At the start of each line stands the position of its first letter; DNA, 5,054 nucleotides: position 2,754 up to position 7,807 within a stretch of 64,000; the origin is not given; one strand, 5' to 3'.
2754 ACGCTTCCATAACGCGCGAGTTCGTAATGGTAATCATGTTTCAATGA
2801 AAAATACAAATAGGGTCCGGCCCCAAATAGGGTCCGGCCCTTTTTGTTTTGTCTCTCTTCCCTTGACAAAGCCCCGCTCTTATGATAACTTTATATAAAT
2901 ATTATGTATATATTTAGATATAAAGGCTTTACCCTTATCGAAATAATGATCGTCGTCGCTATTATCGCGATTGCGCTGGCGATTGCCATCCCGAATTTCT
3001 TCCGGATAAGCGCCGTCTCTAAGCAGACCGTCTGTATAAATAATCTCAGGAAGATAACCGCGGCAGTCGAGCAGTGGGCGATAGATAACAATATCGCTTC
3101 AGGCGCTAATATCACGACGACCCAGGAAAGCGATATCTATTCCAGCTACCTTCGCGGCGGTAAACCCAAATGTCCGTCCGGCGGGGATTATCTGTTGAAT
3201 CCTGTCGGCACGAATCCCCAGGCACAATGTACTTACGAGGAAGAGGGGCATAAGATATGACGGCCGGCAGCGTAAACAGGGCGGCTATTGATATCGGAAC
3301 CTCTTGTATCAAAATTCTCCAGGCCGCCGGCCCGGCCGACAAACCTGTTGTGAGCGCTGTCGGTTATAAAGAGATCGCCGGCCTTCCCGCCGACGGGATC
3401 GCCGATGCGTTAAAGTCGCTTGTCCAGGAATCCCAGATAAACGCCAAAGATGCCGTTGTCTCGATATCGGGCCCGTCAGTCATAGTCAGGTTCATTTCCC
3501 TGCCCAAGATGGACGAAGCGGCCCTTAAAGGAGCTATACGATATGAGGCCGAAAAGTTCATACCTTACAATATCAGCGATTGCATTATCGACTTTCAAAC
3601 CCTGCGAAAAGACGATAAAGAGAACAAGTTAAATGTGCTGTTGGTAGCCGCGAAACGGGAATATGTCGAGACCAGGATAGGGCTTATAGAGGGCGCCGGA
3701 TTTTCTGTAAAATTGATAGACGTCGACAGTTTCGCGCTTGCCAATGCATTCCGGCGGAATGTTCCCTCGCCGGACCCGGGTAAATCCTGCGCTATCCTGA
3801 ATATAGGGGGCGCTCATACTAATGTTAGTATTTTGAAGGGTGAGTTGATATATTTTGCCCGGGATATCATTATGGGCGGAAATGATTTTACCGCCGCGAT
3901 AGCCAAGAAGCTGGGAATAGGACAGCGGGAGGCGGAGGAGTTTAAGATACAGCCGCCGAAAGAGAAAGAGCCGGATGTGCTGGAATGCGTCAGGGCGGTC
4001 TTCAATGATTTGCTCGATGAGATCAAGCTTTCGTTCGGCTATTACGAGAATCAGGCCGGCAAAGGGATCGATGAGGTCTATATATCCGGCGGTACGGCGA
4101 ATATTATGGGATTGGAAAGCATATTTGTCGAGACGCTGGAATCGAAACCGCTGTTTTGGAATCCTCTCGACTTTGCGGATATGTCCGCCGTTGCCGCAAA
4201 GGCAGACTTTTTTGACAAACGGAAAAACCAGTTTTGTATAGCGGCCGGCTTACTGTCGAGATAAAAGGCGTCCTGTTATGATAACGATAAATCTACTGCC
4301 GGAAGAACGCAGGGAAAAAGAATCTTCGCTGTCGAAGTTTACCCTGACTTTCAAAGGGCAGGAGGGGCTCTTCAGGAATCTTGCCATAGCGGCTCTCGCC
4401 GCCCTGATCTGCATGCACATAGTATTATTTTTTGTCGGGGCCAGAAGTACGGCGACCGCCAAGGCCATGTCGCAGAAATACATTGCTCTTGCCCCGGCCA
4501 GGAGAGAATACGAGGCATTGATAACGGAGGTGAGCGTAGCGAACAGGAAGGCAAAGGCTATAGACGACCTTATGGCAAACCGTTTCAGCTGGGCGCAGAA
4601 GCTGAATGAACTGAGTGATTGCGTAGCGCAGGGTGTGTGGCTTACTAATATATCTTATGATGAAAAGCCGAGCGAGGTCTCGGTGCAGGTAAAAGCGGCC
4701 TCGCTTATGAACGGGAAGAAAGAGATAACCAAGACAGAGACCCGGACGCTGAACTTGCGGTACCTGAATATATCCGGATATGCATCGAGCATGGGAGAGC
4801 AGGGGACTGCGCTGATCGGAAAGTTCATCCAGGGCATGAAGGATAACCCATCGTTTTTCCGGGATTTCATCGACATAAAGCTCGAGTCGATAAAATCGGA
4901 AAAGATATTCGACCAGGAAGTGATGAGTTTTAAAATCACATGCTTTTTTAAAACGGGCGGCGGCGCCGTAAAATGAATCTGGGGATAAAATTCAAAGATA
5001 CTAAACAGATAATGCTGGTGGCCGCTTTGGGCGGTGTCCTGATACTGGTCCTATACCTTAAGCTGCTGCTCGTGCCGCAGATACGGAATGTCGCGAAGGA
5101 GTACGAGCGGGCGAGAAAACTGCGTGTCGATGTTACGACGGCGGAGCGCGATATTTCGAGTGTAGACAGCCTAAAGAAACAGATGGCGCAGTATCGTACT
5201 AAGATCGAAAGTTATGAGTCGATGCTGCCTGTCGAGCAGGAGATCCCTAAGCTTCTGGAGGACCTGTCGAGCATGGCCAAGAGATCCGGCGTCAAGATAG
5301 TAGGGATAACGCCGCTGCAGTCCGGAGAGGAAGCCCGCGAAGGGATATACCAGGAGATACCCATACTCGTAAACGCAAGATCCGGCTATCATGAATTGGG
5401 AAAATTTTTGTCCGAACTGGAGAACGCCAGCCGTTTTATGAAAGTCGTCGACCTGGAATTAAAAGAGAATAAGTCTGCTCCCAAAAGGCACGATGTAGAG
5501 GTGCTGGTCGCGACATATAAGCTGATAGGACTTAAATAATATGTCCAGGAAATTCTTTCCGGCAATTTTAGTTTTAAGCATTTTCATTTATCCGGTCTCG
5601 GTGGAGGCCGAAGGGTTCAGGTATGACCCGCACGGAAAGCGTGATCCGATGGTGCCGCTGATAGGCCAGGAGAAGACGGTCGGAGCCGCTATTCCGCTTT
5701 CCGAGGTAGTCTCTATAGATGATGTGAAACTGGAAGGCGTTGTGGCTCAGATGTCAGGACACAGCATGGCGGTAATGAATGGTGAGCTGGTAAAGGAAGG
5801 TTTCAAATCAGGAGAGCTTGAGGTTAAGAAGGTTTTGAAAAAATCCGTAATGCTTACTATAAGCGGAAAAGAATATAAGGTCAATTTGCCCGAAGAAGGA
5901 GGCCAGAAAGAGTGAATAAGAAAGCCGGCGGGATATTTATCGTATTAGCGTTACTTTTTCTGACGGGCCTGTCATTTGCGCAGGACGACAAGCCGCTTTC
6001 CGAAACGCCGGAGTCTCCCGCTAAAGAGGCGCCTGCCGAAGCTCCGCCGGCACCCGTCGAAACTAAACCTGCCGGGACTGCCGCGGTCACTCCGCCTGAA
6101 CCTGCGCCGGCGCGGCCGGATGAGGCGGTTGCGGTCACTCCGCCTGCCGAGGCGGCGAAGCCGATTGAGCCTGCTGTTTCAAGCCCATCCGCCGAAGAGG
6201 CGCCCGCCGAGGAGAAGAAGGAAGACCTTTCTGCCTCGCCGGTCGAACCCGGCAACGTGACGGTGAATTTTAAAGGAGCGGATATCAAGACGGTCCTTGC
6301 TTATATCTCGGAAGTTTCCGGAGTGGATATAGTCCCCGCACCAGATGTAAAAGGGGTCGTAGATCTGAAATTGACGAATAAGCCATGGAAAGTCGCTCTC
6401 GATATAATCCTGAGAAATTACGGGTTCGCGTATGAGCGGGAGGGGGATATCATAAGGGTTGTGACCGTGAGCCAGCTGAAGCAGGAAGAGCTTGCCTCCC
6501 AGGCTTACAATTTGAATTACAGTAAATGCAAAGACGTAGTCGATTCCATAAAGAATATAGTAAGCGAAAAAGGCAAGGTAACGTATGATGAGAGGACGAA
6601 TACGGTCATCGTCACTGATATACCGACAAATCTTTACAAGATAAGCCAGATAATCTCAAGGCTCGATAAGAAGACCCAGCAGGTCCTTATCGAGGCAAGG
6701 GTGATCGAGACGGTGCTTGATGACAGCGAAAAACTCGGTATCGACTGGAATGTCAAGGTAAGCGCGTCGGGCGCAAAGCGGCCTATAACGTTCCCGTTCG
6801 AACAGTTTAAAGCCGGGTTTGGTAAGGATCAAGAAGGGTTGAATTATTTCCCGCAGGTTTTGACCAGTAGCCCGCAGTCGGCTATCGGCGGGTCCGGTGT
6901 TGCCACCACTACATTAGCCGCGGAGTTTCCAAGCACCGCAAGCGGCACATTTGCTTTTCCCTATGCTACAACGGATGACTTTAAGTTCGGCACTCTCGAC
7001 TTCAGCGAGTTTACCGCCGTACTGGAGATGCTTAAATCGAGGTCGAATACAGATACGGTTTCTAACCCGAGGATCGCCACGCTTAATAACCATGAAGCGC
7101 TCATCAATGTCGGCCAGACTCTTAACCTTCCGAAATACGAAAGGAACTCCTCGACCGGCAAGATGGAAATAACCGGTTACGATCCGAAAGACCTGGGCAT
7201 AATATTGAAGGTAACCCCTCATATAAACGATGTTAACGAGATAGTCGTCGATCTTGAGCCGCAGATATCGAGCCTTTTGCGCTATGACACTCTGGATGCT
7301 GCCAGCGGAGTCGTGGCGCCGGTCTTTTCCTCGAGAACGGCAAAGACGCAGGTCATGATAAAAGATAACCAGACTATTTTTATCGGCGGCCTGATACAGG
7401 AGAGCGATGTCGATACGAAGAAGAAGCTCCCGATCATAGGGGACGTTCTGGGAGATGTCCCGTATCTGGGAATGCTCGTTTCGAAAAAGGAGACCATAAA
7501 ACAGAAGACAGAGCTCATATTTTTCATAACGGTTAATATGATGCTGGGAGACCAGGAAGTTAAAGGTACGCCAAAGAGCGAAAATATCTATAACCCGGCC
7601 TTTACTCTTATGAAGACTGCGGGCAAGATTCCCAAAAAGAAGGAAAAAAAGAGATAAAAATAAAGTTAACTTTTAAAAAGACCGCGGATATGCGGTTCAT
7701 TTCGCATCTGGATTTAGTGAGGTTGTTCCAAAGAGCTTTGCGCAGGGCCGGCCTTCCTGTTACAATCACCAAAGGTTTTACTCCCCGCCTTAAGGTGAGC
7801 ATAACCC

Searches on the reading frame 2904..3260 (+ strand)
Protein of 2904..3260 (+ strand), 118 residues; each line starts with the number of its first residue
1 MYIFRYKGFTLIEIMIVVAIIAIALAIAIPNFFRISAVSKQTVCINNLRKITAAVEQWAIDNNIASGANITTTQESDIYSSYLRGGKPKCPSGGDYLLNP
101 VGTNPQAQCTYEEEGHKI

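Call 3: search_protein_families(library=pfam, proteins=[window:2904-3260:+], max_evalue=0.1)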
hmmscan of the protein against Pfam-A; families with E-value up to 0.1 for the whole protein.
window:2904-3260:+ (118 aa): 3 families
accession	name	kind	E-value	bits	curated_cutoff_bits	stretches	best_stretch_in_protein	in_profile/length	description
PF07963.17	N_methyl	-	2e-08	33.9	21.2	1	5-29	3-27/27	Prokaryotic N-terminal methylation motif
PF06286.16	Coleoptericin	-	0.023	15.3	25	1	12-106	2-96/143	Coleoptericin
PF06912.16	DUF1275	-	0.047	14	25.4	1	16-63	102-149/193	Protein of unknown function (DUF1275)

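Call 4: search_protein_families(library=ncbifam, proteins=[window:2904-3260:+], max_evalue=0.1)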
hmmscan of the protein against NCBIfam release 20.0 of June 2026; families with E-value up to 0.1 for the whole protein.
window:2904-3260:+ (118 aa): 17 families
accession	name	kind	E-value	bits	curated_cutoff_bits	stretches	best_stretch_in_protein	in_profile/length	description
NF041775.1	typeIV_PilA_Myxo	equivalog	1.4e-13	51.3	400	1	5-55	9-59/214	type IV pilin protein PilA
NF040999.1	pilin_ComGC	equivalog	1.5e-09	37.9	75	1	7-66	2-61/84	competence type IV pilus major pilin ComGC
TIGR01710.1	typeII_sec_gspG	equivalog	1.7e-09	37.8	88.85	1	7-64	1-58/134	type II secretion system major pseudopilin GspG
NF007862.0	PRK10574.1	equivalog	1.5e-08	34.9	138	1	6-66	4-64/145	prepilin peptidase-dependent pilin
TIGR02532.1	IV_pilin_GFxxxE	domain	6.5e-08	32.1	16.3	1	7-29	2-24/24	prepilin-type N-terminal cleavage/methylation domain-containing protein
TIGR01708.2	typeII_sec_gspH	equivalog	1.2e-07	31.8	80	1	7-71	2-66/169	type II secretion system minor pseudopilin GspH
NF041013.1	T4P_ComGE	equivalog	2e-06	27.8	49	1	6-82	3-79/83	competence type IV pilus minor pilin ComGE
TIGR02596.1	TIGR02596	subfamily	1.4e-05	25.2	70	1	9-64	1-56/196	Verru_Chthon cassette protein D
TIGR01707.1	gspI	equivalog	2.1e-05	24.9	44.35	1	8-68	1-52/101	type II secretion system minor pseudopilin GspI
NF040982.1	ComGD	equivalog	6.5e-05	23.4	70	1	7-66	2-61/139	competence type IV pilus minor pilin ComGD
NF006453.0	PRK08808.1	equivalog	0.00038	19.6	295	1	5-58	5-58/211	type II secretion system protein J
NF007800.0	PRK10506.1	equivalog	0.0028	17.5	158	1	6-60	8-62/163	prepilin peptidase-dependent protein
NF041002.1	pilin_ComGF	equivalog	0.013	15.7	80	1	7-44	2-38/139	competence type IV pilus minor pilin ComGF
NF047828.1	T3SSXpsI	equivalog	0.02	14.9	150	1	7-29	2-24/132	type II secretion system protein XpsI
NF007848.0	PRK10557.1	equivalog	0.045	13.1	120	1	5-46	9-53/192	prepilin peptidase-dependent protein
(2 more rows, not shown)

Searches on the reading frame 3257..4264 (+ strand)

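Call 3: search_protein_families(library=pfam, proteins=[window:3257-4264:+], max_evalue=0.1)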
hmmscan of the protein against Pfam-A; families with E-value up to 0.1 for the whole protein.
window:3257-4264:+ (335 aa): 5 families
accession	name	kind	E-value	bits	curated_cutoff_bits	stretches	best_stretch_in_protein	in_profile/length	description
PF11104.14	PilM_2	-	4.9e-50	170.8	27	1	12-332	3-335/340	Type IV pilus assembly protein PilM;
PF14450.12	FtsA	-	3.9e-08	34.1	31.8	1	179-232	1-54/127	Cell division protein FtsA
PF05134.19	T2SSL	-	0.0016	18.3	25.5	1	59-161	42-138/231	Type II secretion system (T2SS), protein L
PF06723.19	MreB_Mbl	-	0.0026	17.1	27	1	179-232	148-207/327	MreB/Mbl protein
PF08841.16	DDR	-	0.042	13.3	24.6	1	172-233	129-191/328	Diol dehydratase reactivase ATPase-like domain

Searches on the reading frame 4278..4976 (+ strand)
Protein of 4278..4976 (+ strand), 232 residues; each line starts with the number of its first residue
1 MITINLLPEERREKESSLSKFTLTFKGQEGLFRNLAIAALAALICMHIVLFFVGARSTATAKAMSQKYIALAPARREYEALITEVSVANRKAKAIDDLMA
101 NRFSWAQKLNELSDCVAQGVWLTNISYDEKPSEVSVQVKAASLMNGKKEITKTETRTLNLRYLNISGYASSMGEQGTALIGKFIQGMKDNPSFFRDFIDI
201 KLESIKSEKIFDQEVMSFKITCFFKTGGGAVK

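Call 3: search_protein_families(library=pfam, proteins=[window:4278-4976:+], max_evalue=0.1)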
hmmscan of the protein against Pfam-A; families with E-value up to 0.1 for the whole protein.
window:4278-4976:+ (232 aa): 2 families
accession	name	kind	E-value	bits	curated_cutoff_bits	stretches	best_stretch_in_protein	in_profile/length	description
PF05137.18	PilN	-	8.6e-07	29.4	22.8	1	109-222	3-76/78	Fimbrial assembly protein (PilN)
PF12693.12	GspL_C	-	0.0029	17.9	29.6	1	31-146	6-123/158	GspL periplasmic domain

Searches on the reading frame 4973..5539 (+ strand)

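Call 3: search_protein_families(library=pfam, proteins=[window:4973-5539:+], max_evalue=0.1)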
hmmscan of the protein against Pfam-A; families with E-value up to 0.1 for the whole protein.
window:4973-5539:+ (188 aa): 3 families
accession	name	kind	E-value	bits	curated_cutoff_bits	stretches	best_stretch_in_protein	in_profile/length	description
PF04350.18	PilO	-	6e-24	85.3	22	1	43-183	4-142/145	Pilus assembly protein, PilO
PF10741.14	T2SSM_b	-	4.4e-06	27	21.7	1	93-179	18-102/111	Type II secretion system (T2SS), protein M subtype b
PF17448.7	YqaH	-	0.073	13.8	31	0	49-105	6-62/88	Uncharacterized YqaH-like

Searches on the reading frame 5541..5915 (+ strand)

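Call 3: search_protein_families(library=pfam, proteins=[window:5541-5915:+], max_evalue=0.1)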
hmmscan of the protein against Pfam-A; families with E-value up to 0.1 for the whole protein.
window:5541-5915:+ (124 aa): 1 family
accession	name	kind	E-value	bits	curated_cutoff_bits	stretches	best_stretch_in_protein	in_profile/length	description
PF16537.11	T2SSB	-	0.0039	17.3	28.4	1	76-115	19-59/60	Type II secretion system protein B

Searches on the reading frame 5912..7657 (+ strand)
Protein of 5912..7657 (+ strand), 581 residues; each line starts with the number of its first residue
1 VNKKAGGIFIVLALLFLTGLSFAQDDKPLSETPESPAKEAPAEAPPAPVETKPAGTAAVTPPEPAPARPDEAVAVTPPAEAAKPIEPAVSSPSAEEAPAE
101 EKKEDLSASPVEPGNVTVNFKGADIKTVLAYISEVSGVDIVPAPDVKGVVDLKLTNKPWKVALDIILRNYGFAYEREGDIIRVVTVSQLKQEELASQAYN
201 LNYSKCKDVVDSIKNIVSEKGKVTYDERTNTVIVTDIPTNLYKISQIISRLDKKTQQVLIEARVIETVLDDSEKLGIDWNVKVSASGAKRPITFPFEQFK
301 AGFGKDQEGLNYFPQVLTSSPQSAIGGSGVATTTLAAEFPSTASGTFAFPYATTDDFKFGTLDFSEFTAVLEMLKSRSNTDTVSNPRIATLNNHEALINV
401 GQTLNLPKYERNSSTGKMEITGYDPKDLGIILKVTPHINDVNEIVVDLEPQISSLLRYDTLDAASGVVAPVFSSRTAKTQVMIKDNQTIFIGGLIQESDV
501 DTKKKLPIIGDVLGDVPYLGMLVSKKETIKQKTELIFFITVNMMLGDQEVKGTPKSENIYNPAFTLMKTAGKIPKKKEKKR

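Call 3: search_protein_families(library=pfam, proteins=[window:5912-7657:+], max_evalue=0.1)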
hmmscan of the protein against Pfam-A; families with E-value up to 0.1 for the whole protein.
window:5912-7657:+ (581 aa): 7 families
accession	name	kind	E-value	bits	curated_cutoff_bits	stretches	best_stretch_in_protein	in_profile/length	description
PF00263.26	Secretin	-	4.4e-39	134.2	27.5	1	374-542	2-166/169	Bacterial type II and III secretion system protein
PF03958.22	Secretin_N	-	5.4e-13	49.4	28.2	1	197-257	2-69/69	Bacterial type II/III secretion system short domain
PF07660.19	STN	-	3.3e-09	36.8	28.4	1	140-184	4-50/52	Secretin and TonB N terminus short domain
PF21305.2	type_II_gspD_N0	-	4.8e-06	26.8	27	1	118-183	1-71/71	GspD-like, N0 domain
PF16344.10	FecR_C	-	0.059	13.9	24.4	0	119-182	3-69/70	FecR, C-terminal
PF24742.1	ARM_CUL7_CUL9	-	0.074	13.6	27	0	188-283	3-97/172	CUL7/CUL9 ARM repeat domain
PF20300.4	prok_STING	-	0.1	13.1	27.1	0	204-255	62-113/137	Prokaryotic STING domain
